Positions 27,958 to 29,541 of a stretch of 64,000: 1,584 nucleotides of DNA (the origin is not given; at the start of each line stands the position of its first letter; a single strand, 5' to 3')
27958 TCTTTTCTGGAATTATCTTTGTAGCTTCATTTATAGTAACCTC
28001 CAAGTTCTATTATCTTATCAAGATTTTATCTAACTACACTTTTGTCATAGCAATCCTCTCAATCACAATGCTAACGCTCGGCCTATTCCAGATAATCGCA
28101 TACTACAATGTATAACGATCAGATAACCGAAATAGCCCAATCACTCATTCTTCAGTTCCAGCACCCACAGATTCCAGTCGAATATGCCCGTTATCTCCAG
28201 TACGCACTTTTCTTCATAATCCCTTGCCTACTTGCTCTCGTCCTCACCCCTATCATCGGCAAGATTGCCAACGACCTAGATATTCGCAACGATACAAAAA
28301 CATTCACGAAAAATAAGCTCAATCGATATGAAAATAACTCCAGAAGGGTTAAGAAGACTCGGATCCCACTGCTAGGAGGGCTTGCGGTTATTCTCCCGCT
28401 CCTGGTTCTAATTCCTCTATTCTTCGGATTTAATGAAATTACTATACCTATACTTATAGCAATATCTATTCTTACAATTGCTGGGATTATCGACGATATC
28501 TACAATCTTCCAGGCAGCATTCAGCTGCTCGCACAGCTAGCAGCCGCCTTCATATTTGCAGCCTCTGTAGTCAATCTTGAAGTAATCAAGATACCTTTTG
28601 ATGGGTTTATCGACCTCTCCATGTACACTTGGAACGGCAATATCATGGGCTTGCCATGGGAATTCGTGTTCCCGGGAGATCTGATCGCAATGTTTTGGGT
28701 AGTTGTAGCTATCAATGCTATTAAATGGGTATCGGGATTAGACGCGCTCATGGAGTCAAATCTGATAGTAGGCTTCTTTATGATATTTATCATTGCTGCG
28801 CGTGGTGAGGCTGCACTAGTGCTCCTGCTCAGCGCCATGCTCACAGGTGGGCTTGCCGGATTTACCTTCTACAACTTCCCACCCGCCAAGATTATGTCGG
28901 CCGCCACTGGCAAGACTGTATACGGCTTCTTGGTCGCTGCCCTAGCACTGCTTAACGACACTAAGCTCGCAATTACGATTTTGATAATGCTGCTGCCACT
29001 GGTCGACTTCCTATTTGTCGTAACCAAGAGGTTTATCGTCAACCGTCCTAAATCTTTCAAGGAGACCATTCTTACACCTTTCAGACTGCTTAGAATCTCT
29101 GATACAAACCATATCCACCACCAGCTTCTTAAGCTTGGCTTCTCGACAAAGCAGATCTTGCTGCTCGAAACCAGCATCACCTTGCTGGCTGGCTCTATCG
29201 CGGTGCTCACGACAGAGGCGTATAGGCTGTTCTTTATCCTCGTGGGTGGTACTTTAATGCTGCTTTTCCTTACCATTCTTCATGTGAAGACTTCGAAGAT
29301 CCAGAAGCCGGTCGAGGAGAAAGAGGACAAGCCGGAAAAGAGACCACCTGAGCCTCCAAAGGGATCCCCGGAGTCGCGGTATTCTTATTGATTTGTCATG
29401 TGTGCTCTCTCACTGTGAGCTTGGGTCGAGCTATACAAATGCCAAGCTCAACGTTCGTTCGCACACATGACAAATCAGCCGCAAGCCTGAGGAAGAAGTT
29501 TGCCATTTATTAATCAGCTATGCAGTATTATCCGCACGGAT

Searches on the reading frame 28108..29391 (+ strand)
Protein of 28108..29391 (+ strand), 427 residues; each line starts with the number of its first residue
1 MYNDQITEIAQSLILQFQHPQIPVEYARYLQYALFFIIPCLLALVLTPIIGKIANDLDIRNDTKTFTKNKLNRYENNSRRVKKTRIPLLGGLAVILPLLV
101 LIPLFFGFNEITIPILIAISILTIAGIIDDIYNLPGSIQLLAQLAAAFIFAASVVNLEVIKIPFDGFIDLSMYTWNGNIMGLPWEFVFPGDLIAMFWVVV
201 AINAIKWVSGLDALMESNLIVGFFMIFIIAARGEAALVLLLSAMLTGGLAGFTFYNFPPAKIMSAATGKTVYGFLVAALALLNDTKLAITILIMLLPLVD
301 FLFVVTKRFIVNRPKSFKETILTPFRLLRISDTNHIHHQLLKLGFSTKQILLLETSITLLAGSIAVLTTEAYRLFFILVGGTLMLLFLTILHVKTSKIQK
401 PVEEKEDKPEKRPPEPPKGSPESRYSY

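Call 42: find_encoding_contigs(protein=window:28108-29391:+, flank=10000, max_places=10)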
Protein window:28108-29391:+ (427 aa): 4 contigs read that carry it; 4 places shown.
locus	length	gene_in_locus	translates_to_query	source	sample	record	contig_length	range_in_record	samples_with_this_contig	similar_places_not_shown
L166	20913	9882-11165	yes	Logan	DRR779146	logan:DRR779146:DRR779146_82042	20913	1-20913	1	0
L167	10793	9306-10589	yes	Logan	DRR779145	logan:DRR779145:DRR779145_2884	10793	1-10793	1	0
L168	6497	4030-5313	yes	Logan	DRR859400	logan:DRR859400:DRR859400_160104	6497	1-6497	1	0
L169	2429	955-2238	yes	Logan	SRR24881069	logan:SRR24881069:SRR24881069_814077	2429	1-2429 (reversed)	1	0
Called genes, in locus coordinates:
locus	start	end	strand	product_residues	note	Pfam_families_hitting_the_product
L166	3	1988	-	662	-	?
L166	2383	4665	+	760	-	PF13491:FtsK_4TM, PF17854:FtsK_alpha, PF01580:FtsK_SpoIIIE, PF09397:FtsK_gamma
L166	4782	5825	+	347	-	PF13413:HTH_25, PF13464:RodZ_C (weak)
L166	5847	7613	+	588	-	PF01807:Zn_ribbon_DnaG, PF08275:DNAG_N, PF01751:Toprim, PF13155:Toprim_2, PF13662:Toprim_4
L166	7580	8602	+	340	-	PF13489:Methyltransf_23, PF08241:Methyltransf_11, PF08242:Methyltransf_12 (faint), PF13649:Methyltransf_25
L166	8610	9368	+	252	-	PF00398:RrnaAD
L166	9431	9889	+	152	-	-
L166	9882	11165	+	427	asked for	PF00953:Glycos_transf_4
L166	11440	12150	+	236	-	PF08308:PEGA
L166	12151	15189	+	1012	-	PF01370:Epimerase, PF13196:DUF4012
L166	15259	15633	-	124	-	-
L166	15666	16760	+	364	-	PF03979:Sigma70_r1_1, PF00140:Sigma70_r1_2, PF04542:Sigma70_r2, PF04539:Sigma70_r3, PF04545:Sigma70_r4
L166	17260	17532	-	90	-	-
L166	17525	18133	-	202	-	-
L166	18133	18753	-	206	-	PF05137:PilN (weak)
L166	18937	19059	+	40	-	-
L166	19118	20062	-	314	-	-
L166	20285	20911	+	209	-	?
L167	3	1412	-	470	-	?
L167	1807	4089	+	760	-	PF13491:FtsK_4TM, PF17854:FtsK_alpha, PF01580:FtsK_SpoIIIE, PF09397:FtsK_gamma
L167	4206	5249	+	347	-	PF13413:HTH_25, PF13464:RodZ_C (weak)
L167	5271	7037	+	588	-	PF01807:Zn_ribbon_DnaG, PF08275:DNAG_N, PF01751:Toprim, PF13155:Toprim_2, PF13662:Toprim_4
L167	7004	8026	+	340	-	PF13489:Methyltransf_23, PF08241:Methyltransf_11, PF08242:Methyltransf_12 (faint), PF13649:Methyltransf_25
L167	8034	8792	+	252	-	PF00398:RrnaAD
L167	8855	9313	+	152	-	-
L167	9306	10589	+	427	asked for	PF00953:Glycos_transf_4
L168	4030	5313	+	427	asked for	PF00953:Glycos_transf_4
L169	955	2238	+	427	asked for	PF00953:Glycos_transf_4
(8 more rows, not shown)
